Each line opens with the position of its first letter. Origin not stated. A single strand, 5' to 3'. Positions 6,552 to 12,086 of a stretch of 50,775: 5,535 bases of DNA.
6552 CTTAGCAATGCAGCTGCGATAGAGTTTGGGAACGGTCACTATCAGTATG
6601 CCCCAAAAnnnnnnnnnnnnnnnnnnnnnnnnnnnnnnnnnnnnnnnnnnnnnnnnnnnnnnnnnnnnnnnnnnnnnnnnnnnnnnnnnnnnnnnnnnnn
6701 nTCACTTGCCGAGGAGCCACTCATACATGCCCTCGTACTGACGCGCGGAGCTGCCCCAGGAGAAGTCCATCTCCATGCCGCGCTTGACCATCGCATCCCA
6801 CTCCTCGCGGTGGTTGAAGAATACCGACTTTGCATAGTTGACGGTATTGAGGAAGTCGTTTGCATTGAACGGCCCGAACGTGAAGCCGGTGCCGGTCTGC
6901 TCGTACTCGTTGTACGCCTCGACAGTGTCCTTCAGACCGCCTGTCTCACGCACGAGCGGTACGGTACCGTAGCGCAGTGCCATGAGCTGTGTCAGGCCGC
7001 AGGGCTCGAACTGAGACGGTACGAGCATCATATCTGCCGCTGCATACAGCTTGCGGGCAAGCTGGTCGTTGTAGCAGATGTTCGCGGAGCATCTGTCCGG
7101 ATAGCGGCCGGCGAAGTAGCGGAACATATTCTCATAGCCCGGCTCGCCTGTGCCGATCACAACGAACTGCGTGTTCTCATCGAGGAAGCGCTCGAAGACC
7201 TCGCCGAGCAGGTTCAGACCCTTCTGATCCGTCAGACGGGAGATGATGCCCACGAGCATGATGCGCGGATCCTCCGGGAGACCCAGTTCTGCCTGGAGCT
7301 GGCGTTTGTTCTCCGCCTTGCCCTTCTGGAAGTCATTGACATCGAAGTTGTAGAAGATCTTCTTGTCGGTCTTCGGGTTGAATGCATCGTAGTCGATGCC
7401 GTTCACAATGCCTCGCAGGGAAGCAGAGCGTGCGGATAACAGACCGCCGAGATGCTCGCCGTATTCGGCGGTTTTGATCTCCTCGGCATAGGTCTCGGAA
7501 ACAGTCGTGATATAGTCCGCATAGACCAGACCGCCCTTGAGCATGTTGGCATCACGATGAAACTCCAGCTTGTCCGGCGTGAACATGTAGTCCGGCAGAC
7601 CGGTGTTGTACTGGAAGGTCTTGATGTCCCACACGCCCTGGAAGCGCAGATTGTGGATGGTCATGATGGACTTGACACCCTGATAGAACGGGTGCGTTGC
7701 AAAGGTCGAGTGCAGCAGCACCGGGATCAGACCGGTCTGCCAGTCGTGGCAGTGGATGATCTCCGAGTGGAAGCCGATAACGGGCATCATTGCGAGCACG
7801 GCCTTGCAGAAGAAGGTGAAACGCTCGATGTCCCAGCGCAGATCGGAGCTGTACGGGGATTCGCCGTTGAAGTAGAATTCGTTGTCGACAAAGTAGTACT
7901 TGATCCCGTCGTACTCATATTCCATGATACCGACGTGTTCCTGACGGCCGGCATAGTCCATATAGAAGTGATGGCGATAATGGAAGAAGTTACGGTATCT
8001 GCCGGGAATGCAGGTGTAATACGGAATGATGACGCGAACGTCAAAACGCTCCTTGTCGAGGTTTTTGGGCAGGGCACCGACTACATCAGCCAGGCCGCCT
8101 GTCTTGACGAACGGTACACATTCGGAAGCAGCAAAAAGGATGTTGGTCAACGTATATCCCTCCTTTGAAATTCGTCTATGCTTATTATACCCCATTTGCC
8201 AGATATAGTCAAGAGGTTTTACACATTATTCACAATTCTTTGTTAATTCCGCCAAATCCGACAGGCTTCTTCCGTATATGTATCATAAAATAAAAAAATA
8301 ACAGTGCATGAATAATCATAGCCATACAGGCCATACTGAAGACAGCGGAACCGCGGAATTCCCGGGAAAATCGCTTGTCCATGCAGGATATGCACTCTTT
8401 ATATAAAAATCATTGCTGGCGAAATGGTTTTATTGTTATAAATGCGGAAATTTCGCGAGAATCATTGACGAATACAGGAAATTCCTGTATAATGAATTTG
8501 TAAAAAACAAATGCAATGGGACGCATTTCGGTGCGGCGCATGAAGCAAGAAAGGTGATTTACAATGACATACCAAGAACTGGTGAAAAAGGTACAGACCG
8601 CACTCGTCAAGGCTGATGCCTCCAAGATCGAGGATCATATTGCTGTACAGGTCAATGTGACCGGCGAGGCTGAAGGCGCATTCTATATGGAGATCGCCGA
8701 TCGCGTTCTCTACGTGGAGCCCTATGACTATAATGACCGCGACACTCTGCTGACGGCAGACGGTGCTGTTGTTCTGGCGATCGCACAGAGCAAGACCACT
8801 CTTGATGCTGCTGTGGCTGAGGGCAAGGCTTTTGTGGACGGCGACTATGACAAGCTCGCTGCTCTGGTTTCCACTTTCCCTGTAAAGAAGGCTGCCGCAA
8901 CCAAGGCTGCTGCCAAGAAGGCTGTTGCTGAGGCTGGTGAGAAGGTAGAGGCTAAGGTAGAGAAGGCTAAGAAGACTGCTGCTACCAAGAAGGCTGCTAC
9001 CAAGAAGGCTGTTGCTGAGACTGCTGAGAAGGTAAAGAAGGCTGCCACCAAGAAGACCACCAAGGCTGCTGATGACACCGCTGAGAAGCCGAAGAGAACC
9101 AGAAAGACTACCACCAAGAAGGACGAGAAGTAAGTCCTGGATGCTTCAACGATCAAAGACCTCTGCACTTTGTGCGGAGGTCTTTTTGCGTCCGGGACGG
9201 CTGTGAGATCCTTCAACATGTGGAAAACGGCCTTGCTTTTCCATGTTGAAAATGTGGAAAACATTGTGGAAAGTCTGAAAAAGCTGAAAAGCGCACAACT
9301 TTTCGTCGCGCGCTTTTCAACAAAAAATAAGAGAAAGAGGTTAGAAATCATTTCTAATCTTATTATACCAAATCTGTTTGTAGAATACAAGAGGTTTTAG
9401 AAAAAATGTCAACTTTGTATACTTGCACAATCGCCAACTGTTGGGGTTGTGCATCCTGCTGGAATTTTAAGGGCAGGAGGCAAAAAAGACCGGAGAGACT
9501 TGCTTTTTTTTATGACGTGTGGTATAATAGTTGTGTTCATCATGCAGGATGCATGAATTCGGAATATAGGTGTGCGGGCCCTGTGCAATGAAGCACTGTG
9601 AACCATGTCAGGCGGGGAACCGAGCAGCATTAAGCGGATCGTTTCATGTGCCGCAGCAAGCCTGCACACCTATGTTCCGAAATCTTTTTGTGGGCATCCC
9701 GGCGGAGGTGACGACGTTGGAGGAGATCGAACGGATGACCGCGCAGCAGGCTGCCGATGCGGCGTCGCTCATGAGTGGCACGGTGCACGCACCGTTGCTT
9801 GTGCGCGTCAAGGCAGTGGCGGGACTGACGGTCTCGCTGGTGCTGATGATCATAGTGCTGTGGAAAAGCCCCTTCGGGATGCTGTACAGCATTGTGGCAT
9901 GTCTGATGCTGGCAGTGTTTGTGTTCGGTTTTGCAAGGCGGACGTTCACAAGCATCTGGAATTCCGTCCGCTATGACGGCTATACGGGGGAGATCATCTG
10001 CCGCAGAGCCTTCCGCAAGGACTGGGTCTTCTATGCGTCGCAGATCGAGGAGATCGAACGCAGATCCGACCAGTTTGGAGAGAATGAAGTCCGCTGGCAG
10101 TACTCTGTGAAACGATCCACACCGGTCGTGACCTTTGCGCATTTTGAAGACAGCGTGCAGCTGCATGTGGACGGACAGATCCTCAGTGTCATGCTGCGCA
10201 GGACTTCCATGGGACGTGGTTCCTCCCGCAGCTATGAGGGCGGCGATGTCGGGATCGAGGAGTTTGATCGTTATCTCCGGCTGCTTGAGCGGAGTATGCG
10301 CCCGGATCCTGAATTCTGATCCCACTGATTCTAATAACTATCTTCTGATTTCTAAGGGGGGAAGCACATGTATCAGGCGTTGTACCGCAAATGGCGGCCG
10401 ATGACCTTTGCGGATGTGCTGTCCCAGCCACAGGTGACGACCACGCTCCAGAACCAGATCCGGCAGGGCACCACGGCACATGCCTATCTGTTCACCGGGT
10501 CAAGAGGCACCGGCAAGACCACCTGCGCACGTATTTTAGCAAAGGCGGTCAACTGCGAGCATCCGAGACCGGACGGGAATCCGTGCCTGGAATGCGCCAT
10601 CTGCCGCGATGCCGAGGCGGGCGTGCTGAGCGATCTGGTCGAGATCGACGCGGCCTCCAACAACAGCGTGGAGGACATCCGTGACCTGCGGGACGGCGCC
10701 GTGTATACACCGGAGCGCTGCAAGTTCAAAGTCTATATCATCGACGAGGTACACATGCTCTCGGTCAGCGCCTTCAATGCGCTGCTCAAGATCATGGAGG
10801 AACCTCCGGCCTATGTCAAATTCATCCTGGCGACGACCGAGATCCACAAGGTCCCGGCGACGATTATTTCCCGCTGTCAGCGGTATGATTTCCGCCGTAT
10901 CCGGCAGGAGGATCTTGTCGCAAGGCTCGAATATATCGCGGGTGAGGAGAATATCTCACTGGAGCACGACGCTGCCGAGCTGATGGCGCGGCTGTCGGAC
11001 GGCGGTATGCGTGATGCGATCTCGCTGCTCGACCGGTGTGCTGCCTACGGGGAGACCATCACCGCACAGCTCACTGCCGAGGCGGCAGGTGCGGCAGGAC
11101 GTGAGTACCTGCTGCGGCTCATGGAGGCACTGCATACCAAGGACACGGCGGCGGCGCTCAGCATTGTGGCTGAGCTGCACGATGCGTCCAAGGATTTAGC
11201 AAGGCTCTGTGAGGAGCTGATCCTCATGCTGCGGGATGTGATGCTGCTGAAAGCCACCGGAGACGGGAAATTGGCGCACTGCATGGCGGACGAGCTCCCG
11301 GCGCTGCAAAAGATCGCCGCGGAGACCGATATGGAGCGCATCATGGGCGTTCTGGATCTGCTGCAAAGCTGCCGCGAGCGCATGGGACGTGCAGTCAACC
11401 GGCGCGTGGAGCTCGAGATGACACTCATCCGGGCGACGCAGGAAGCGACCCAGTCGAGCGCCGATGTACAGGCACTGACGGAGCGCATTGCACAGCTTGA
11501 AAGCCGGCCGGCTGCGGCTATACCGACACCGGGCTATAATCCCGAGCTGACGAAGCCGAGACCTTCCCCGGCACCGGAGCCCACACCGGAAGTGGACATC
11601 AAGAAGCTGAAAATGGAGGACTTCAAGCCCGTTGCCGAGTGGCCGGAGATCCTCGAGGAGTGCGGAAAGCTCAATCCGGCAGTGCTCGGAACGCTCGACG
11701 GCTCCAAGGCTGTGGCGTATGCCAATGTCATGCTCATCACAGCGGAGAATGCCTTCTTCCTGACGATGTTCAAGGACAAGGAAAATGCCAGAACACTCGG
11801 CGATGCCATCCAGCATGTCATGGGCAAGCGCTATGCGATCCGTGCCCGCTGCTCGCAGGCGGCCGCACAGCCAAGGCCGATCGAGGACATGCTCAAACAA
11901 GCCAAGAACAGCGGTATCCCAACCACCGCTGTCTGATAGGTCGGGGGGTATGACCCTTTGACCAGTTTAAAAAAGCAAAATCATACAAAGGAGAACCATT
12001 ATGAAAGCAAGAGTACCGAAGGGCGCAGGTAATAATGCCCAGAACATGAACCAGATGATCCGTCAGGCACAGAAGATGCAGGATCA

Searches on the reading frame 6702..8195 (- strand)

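Call 66: search_protein_families(library=pfam, proteins=[window:6702-8195:-], max_evalue=0.00001)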
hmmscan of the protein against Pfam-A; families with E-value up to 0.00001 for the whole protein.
window:6702-8195:- (497 aa): 3 families
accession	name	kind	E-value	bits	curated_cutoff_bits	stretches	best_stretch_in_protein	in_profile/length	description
PF08323.17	Glyco_transf_5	-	8.9e-82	274.8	22.7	1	18-254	1-238/239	Starch synthase catalytic domain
PF00534.26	Glycos_transf_1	-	1.8e-13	50.8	26.4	1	298-455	3-155/172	Glycosyl transferases group 1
PF13692.12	Glyco_trans_1_4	-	1.8e-09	38.4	27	1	315-452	4-136/142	Glycosyl transferases group 1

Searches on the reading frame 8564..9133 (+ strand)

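Call 66: search_protein_families(library=pfam, proteins=[window:8564-9133:+], max_evalue=0.00001)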
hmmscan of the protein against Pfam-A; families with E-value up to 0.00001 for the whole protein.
window:8564-9133:+ (189 aa): 1 family
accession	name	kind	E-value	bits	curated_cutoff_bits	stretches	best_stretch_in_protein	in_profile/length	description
PF14864.11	Alkyl_sulf_C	-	9e-06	26.4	27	1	18-105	25-113/125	Alkyl sulfatase C-terminal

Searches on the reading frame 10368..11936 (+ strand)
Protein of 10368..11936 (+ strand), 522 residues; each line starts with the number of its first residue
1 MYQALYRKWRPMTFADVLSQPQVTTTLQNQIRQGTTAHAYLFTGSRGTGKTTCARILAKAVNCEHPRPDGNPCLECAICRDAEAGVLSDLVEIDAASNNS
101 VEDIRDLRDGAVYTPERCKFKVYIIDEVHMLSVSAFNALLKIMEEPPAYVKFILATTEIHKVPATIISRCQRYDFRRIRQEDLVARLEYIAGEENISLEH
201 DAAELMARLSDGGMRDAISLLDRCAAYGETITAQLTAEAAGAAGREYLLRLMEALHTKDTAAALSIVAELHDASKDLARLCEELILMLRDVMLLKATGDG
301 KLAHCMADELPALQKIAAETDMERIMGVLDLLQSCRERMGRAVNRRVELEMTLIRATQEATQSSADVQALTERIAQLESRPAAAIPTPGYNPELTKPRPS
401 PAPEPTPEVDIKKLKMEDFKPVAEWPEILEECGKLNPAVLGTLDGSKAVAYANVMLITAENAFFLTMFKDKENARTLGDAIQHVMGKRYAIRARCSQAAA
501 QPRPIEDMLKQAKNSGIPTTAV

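Call 67: search_protein_families(library=pfam, proteins=[window:10368-11936:+], max_evalue=0.00001)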
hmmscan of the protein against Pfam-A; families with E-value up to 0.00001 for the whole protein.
window:10368-11936:+ (522 aa): 8 families
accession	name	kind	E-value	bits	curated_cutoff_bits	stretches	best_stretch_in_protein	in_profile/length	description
PF13177.12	DNA_pol3_delta2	-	3e-42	144.8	27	1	20-177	2-159/161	DNA polymerase III, delta subunit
PF12169.13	DNA_pol3_gamma3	-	4.2e-12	46.5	24.4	1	233-360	3-131/143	DNA polymerase III subunits gamma and tau domain III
PF22608.2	DNAX_ATPase_lid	-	1.3e-11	44.5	27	1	184-229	3-48/49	DNA polymerase III clamp loader subunit, ATPase lid domain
PF00004.35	AAA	-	3.1e-11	44.3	21.2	1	41-172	2-125/131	ATPase family associated with various cellular activities (AAA)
PF13401.12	AAA_22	-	1e-07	32.7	27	1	36-157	4-123/130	AAA domain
PF07728.20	AAA_5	-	2.6e-06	27.9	22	1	41-146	3-93/139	AAA domain (dynein-related subfamily)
PF13604.12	AAA_30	-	6.6e-06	26.4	27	0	39-150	20-119/191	AAA domain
PF13245.12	AAA_19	-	9.4e-06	26.3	25.1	0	31-144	5-115/134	AAA domain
